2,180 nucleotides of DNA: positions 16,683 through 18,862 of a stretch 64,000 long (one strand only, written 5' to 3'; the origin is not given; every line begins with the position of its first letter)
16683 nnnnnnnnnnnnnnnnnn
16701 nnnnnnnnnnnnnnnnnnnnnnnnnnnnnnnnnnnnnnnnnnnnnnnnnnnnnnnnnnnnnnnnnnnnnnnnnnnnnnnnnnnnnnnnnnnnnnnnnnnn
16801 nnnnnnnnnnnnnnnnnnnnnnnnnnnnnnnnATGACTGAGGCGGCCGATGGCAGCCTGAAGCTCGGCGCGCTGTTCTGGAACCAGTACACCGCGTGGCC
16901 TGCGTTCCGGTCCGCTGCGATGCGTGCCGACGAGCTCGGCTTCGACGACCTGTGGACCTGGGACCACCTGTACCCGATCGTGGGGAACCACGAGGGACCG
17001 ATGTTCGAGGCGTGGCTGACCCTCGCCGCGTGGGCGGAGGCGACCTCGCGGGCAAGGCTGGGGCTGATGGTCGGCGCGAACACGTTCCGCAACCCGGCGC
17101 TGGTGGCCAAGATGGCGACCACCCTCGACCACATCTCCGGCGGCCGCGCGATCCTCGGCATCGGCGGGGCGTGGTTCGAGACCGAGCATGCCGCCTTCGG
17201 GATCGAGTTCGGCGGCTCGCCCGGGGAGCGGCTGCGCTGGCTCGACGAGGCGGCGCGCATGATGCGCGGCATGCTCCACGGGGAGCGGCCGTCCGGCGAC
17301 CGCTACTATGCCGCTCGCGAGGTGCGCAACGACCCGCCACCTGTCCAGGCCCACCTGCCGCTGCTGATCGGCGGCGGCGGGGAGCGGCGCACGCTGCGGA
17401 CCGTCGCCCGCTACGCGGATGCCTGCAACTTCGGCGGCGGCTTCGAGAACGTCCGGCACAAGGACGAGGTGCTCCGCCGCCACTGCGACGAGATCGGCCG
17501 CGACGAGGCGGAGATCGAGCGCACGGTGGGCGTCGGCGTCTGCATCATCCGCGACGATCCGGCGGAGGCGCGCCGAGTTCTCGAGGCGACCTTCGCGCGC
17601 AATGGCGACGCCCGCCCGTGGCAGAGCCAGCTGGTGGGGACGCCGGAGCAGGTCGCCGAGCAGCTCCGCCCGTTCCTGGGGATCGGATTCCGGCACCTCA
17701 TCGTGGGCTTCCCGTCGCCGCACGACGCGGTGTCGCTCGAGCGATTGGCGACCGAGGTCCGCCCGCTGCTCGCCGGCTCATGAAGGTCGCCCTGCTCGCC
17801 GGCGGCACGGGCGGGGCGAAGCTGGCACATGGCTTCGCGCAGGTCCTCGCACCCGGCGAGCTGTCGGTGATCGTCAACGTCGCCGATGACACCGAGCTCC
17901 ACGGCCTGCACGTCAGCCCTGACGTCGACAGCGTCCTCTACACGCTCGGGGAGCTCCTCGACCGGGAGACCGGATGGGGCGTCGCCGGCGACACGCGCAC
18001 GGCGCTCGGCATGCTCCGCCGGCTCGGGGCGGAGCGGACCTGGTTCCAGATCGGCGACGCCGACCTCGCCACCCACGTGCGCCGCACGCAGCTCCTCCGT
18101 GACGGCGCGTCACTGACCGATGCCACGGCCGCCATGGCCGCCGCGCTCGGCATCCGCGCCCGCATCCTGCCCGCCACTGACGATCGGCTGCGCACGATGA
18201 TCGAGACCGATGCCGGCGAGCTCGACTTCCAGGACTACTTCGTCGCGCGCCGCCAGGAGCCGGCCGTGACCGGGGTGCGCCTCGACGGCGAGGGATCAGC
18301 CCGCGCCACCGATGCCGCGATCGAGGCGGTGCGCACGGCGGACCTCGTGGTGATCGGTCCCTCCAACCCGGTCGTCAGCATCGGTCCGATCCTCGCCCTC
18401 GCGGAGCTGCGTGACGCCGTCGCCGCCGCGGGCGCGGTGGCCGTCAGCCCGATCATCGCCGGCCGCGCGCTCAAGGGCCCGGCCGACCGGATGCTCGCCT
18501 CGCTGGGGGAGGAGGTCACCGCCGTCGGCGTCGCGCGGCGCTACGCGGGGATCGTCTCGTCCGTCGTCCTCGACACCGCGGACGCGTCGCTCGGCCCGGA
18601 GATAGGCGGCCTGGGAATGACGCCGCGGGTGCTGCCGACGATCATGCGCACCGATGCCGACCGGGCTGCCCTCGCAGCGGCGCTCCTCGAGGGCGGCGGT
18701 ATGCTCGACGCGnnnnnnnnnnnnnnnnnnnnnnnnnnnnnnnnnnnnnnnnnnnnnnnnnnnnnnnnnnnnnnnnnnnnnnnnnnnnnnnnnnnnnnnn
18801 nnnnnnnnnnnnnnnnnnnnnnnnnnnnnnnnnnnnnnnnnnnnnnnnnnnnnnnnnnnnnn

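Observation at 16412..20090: Five-gene translationally coupled F420 operon: two F420-dependent enzymes followed by cofD-cofC-cofE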

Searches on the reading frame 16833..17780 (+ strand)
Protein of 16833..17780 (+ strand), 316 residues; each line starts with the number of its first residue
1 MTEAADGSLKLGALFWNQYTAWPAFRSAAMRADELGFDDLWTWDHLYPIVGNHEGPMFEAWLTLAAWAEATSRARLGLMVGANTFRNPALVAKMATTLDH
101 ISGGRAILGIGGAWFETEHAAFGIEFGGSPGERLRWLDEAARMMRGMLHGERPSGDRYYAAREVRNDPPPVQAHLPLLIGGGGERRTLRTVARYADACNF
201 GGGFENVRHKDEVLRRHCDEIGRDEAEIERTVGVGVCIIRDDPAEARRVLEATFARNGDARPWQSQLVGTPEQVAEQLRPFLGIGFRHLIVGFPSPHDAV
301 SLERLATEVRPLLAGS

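Call 4: search_protein_families(library=ncbifam, proteins=[window:16833-17780:+], max_evalue=0.001)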
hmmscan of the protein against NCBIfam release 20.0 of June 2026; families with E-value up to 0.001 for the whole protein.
window:16833-17780:+ (316 aa): 27 families (the best 25 are shown)
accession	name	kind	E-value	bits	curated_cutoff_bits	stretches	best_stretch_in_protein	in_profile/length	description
TIGR03560.1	F420_Rv1855c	subfamily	1e-67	228.3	231.4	1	20-232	10-226/227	TIGR03560 family F420-dependent LLM class oxidoreductase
TIGR03856.1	F420_MSMEG_2906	subfamily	3.4e-60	203.7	243.7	1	16-235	8-211/249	LLM class F420-dependent oxidoreductase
TIGR03619.1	F420_Rv2161c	subfamily_domain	8.8e-36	123.7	166.9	1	27-291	2-245/247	TIGR03619 family F420-dependent LLM class oxidoreductase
TIGR03621.1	F420_MSMEG_2516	subfamily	3.8e-34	118.2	213.15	1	23-279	14-266/295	TIGR03621 family F420-dependent LLM class oxidoreductase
TIGR04021.1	LLM_DMSO2_sfnG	equivalog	1.8e-20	73.7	382.95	1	31-254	36-253/350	dimethylsulfone monooxygenase SfnG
TIGR03571.1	lucif_BA3436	subfamily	2.5e-19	69.7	303.9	1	29-198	37-204/304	TIGR03571 family LLM class oxidoreductase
NF002619.0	PRK02271.1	equivalog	2e-18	66.8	276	1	28-247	19-223/329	5,10-methylenetetrahydromethanopterin reductase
TIGR03557.1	F420_G6P_family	subfamily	1.2e-17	64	210.4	1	28-264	18-239/316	TIGR03557 family F420-dependent LLM class oxidoreductase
TIGR03555.1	F420_mer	equivalog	5.4e-16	58.9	348.7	1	32-247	21-222/325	5,10-methylenetetrahydromethanopterin reductase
TIGR04465.1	ArgArg_F420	equivalog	2.5e-14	53.1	470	1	28-170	65-207/364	F420-dependent hydroxymycolic acid dehydrogenase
TIGR03565.1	alk_sulf_monoox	equivalog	7.2e-14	51.6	518.2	1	26-224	30-218/346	FMNH2-dependent alkanesulfonate monooxygenase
TIGR03860.1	FMN_nitrolo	subfamily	6.8e-13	48.2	279.7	1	25-133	31-145/422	NtaA/DmoA family FMN-dependent monooxygenase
TIGR03554.1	F420_G6P_DH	equivalog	3.5e-12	46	420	1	28-232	21-227/331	glucose-6-phosphate dehydrogenase (coenzyme-F420)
NF001939.1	PRK00719.1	subfamily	4.1e-12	45.6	510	1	59-224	54-218/373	alkanesulfonate monooxygenase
TIGR03612.1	RutA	equivalog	1.9e-11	44.1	498.3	1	57-216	64-223/355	pyrimidine utilization protein A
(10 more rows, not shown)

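Call 5: search_protein_families(library=pfam, proteins=[window:16833-17780:+], max_evalue=0.001)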
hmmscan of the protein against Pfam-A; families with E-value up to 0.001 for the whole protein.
window:16833-17780:+ (316 aa): 1 family
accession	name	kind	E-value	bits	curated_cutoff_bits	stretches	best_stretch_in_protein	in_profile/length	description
PF00296.26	Bac_luciferase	-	1.3e-44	153.3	27.9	1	22-283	22-309/314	Luciferase-like monooxygenase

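Call 45: search_solved_structures(query=window:16833-17780:+, max_evalue=0.00001, show_alignments=0)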
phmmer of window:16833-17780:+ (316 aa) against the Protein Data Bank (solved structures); distinct sequences matched with E-value up to 0.00001: 24.
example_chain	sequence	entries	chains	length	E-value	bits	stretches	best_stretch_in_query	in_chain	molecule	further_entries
3rao_A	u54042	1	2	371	2.1e-23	86.4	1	26-223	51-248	Putative Luciferase-like Monooxygenase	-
8vw6_A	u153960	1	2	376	2.9e-16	63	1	21-250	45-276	Alkanesulfonate monooxygenase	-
5lxe_A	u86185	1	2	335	7e-16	61.7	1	31-239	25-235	F420-dependent glucose-6-phosphate dehydrogenase 1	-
8qpm_A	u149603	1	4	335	2.5e-13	53.3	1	32-240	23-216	5,10-methylenetetrahydromethanopterin reductase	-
8qq8_A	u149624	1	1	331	2.7e-13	53.2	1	32-241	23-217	5,10-methylenetetrahydromethanopterin reductase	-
8qpl_A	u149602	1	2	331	2.7e-13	53.2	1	32-241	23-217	5,10-methylenetetrahydromethanopterin reductase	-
9fp4_A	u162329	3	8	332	8.2e-12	48.3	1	27-231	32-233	F420-dependent hydroxymycolic acid dehydrogenase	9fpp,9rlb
8cbb_A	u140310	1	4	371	1.1e-11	47.9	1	31-237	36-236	Alkanal monooxygenase alpha chain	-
1f07_A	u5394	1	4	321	1.7e-11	47.3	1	31-284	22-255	COENZYME F420-DEPENDENT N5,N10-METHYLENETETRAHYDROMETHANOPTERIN REDUCTASE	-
8t0u_A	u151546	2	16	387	3.9e-10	42.8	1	69-251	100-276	FMNH(2)-dependent dimethylsulfone monooxygenase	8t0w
1z69_A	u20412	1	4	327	1.6e-09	40.8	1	29-251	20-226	Coenzyme F420-dependent N(5),N(10)-methylenetetrahydromethanopterin reductase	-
9g64_A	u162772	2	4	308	2.1e-09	40.4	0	25-141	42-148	F420-dependent oxidoreductase | Putative F420-dependent oxidoreductase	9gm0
9hav_A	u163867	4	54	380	2.8e-09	40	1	24-236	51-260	Luciferase family protein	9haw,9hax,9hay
3b4y_A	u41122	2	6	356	5.4e-09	39.1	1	25-204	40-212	PROBABLE F420-DEPENDENT GLUCOSE-6-PHOSPHATE DEHYDROGENASE FGD1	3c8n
1rhc_A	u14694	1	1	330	8.5e-09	38.4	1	18-183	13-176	F420-dependent alcohol dehydrogenase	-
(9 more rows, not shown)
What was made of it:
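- Closest known: TIGR03560. Different: Fgd, Mer, Adf and fHMAD are all distant (38-62 bits, call 45).
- The best PDB sequence match is an uncharacterised Bacillus 'luciferase-like monooxygenase', 3RAO (call 45).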

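Call 56: list_cluster_members(proteins=[P0001, window:16833-17780:+, window:17780-18712:+, window:18712-19311:+, window:19311-20087:+, window:20294-20626:-])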
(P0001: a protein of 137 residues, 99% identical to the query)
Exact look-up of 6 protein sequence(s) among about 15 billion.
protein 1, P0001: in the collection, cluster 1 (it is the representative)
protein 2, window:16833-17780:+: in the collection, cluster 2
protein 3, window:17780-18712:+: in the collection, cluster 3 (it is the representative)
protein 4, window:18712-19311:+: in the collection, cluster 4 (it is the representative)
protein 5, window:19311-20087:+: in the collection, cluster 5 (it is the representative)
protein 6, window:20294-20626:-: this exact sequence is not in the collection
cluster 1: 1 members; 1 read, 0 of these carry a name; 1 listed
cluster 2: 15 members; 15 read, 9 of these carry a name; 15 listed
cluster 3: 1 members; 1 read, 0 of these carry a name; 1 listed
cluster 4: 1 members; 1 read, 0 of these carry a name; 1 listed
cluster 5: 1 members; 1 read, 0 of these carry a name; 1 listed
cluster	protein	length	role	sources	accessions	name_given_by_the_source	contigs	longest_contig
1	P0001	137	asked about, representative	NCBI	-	-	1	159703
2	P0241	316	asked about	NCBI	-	-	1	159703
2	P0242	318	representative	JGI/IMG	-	alkanesulfonate monooxygenase SsuD/methylene tetrahydromethanopterin reductase-like ...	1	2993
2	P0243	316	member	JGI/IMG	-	alkanesulfonate monooxygenase SsuD/methylene tetrahydromethanopterin reductase-like ...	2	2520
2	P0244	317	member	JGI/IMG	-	alkanesulfonate monooxygenase SsuD/methylene tetrahydromethanopterin reductase-like ...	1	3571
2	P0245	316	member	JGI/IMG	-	alkanesulfonate monooxygenase SsuD/methylene tetrahydromethanopterin reductase-like ...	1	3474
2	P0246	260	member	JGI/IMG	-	alkanesulfonate monooxygenase SsuD/methylene tetrahydromethanopterin reductase-like ...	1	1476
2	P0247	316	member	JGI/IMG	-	alkanesulfonate monooxygenase SsuD/methylene tetrahydromethanopterin reductase-like ...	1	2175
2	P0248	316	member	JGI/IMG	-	alkanesulfonate monooxygenase SsuD/methylene tetrahydromethanopterin reductase-like ...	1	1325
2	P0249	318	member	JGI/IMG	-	alkanesulfonate monooxygenase SsuD/methylene tetrahydromethanopterin reductase-like ...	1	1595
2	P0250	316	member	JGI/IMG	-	alkanesulfonate monooxygenase SsuD/methylene tetrahydromethanopterin reductase-like ...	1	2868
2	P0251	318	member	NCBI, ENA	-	-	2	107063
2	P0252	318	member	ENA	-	-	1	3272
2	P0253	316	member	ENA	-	-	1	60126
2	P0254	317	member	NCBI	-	-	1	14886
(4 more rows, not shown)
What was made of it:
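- On Operon with translational coupling: The same starts are used in the public gene calls (call 56).
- Checked: Independent gene calling therefore chose the same starts (call 56).
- Independent gene calls use identical starts (call 56).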

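Call 65: find_homologous_proteins(query=window:16833-17780:+, max_evalue=1e-20)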
Query window:16833-17780:+ (316 aa): 7998 proteins with E <= 1e-20 among 8000 candidates; the best 120 are listed.
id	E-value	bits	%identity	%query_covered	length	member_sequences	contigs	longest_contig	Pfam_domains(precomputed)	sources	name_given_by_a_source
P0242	6.8e-190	649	87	100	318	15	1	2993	PF00296.27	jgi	jgi:alkanesulfonate monooxygenase SsuD/methylene tetrahydromethanopterin reductase-like flavin-depen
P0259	1.3e-178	611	85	97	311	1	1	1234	PF00296.27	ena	-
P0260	4.3e-176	603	81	98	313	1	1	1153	PF00296.27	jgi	jgi:alkanesulfonate monooxygenase SsuD/methylene tetrahydromethanopterin reductase-like flavin-depen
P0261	1.3e-175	602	82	98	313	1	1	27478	PF00296.27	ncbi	-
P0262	2.6e-175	601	81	98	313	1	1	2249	PF00296.27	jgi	jgi:alkanesulfonate monooxygenase SsuD/methylene tetrahydromethanopterin reductase-like flavin-depen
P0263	4.2e-175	600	80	98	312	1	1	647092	PF00296.27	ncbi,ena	-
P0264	4.4e-175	600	81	100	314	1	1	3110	PF00296.27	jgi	jgi:alkanesulfonate monooxygenase SsuD/methylene tetrahydromethanopterin reductase-like flavin-depen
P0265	6.7e-175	599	80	98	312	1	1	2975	PF00296.27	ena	-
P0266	1.2e-174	598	80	100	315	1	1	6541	PF00296.27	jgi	jgi:alkanesulfonate monooxygenase SsuD/methylene tetrahydromethanopterin reductase-like flavin-depen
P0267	1.4e-174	598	83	98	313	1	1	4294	PF00296.27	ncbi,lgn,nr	ncbi:MAG TPA: LLM class flavin-dependent oxidoreductase [Candidatus Limnocylindria bacterium]|nr:LLM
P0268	1.8e-174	598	81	100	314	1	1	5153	PF00296.27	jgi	jgi:alkanesulfonate monooxygenase SsuD/methylene tetrahydromethanopterin reductase-like flavin-depen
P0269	2.1e-174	598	82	97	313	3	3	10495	PF00296.27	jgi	-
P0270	3.4e-174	597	80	99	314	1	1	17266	PF00296.27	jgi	jgi:alkanesulfonate monooxygenase SsuD/methylene tetrahydromethanopterin reductase-like flavin-depen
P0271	5.5e-174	596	80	98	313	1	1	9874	PF00296.27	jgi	jgi:alkanesulfonate monooxygenase SsuD/methylene tetrahydromethanopterin reductase-like flavin-depen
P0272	1.4e-173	595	81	99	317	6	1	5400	PF00296.27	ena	-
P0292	1.6e-171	588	79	99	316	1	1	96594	PF00296.27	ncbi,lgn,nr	ncbi:MAG TPA: TIGR03560 family F420-dependent LLM class oxidoreductase [candidate division Zixibacte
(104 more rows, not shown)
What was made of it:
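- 16833..17783 (+): Luciferase-like (LLM/LLHT) oxidoreductase, 316 aa, probably F420-dependent, substrate unknown. It is the most conserved protein of the operon. Its ATG overlaps the PPOX stop by 8 nt. The top 120 database relatives are 75-87% identical (call 65).
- NCBI names many relatives generically (call 65).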

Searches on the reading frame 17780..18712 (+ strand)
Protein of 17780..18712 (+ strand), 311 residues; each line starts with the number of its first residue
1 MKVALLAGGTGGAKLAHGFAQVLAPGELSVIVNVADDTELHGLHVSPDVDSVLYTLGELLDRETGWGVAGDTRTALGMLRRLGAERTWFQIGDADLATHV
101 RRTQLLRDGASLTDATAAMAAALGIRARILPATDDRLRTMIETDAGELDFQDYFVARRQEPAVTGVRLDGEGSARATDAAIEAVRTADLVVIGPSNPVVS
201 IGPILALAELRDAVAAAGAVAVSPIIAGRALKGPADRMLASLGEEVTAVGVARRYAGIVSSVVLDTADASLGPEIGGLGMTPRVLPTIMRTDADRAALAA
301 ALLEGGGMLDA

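Call 4: search_protein_families(library=ncbifam, proteins=[window:17780-18712:+], max_evalue=0.001)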
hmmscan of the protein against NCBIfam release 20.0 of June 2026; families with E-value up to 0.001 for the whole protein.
window:17780-18712:+ (311 aa): 2 families
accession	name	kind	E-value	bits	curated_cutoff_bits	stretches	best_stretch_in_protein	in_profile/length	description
TIGR01819.1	F420_cofD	equivalog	1.9e-94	316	257.45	1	4-302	2-299/301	2-phospho-L-lactate transferase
TIGR01826.1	CofD_related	subfamily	1.1e-12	48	196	1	111-222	99-208/310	uridine diphosphate-N-acetylglucosamine-binding protein YvcK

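Call 5: search_protein_families(library=pfam, proteins=[window:17780-18712:+], max_evalue=0.001)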
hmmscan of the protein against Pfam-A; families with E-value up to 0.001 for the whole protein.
window:17780-18712:+ (311 aa): 1 family
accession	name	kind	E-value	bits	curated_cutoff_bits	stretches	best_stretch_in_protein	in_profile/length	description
PF01933.23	CofD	-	1.1e-48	166.3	30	1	3-267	1-252/290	2-phospho-L-lactate transferase CofD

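Call 7: find_encoding_contigs(protein=window:17780-18712:+, flank=10000, max_places=4)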
Protein window:17780-18712:+ (311 aa): no gene with exactly this product is on record in the collection.

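Call 8: find_related_loci(query=window:17780-18712:+, collection=genome_contigs, flank=10000)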
Query window:17780-18712:+ (311 aa) in genome_contigs; peptide patterns used: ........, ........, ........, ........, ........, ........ (x = any residue, [..] = any of these).
600 stretches matched a pattern (row limit reached: there are more); 395 encode a relative of the query (tblastn E <= 1e-3); the best 80 are kept; 80 distinct loci.
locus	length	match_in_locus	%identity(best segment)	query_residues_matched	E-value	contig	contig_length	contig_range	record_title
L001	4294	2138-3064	83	1-309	3e-157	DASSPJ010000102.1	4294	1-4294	MAG TPA_asm: Candidatus Limnocylindria bacterium isolate SMAG_U1275 k141_988916, whole genome shotgun sequence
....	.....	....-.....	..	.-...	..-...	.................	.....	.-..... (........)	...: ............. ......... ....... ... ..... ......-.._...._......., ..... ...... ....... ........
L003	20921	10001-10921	65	1-306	1e-118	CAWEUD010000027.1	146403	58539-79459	MAG: uncultured Chloroflexia bacterium isolate MFD05684.bin.3.306 genome assembly, contig: contig_63879, whole genome sh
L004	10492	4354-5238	69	1-294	2e-118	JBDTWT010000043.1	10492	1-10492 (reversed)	MAG: Chloroflexota bacterium isolate cluster3_bin.99 NODE_28761_length_10492_cov_6.326339, whole genome shotgun sequence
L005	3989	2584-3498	67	1-305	2e-119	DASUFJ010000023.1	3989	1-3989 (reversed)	MAG TPA_asm: Candidatus Limnocylindria bacterium isolate SMAG_U1376 k141_2026435, whole genome shotgun sequence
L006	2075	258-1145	68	1-294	3e-124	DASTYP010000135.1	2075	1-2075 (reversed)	MAG TPA_asm: Candidatus Limnocylindria bacterium isolate SMAG_U2445 k141_483196, whole genome shotgun sequence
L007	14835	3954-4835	67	1-295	9e-114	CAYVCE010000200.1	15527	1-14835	MAG TPA_asm: uncultured Steroidobacteraceae bacterium isolate binchicken_co31_408 genome assembly, contig: k141_373700,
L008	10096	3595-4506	61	1-303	5e-113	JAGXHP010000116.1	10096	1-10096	MAG: Chloroflexota bacterium isolate LH_M65 k141_975542, whole genome shotgun sequence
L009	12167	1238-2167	64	1-309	4e-112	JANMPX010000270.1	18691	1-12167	MAG: Chloroflexota bacterium isolate OTE_51_metabat_371 OTE_51_k141_5310665, whole genome shotgun sequence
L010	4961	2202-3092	65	1-295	5e-112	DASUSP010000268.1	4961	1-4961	MAG TPA_asm: Candidatus Limnocylindria bacterium isolate SMAG_U1739 k141_722331, whole genome shotgun sequence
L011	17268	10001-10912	63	1-303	2e-111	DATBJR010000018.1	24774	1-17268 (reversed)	MAG TPA_asm: Candidatus Limnocylindria bacterium isolate SMAG_U3925 k141_4114329, whole genome shotgun sequence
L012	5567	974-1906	62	2-311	1e-110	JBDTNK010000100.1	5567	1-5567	MAG: Chloroflexota bacterium isolate cluster3_bin.149 NODE_80521_length_5567_cov_14.520864, whole genome shotgun sequenc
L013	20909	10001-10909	64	1-305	4e-109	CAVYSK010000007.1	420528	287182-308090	MAG: uncultured Chloroflexia bacterium isolate MFD05567.bin.2.97 genome assembly, contig: contig_23154, whole genome sho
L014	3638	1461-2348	65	1-295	3e-109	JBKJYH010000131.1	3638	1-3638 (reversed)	MAG: Candidatus Limnocylindria bacterium isolate swi_bin.200 k127_12269420, whole genome shotgun sequence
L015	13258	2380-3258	64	1-290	6e-106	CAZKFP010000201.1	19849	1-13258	MAG TPA_asm: uncultured Steroidobacteraceae bacterium isolate binchicken_co31_383 genome assembly, contig: k141_4396036,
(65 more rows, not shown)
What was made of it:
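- The closest CofD relatives are Limnocylindria MAGs, at up to 83% identity (call 8).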
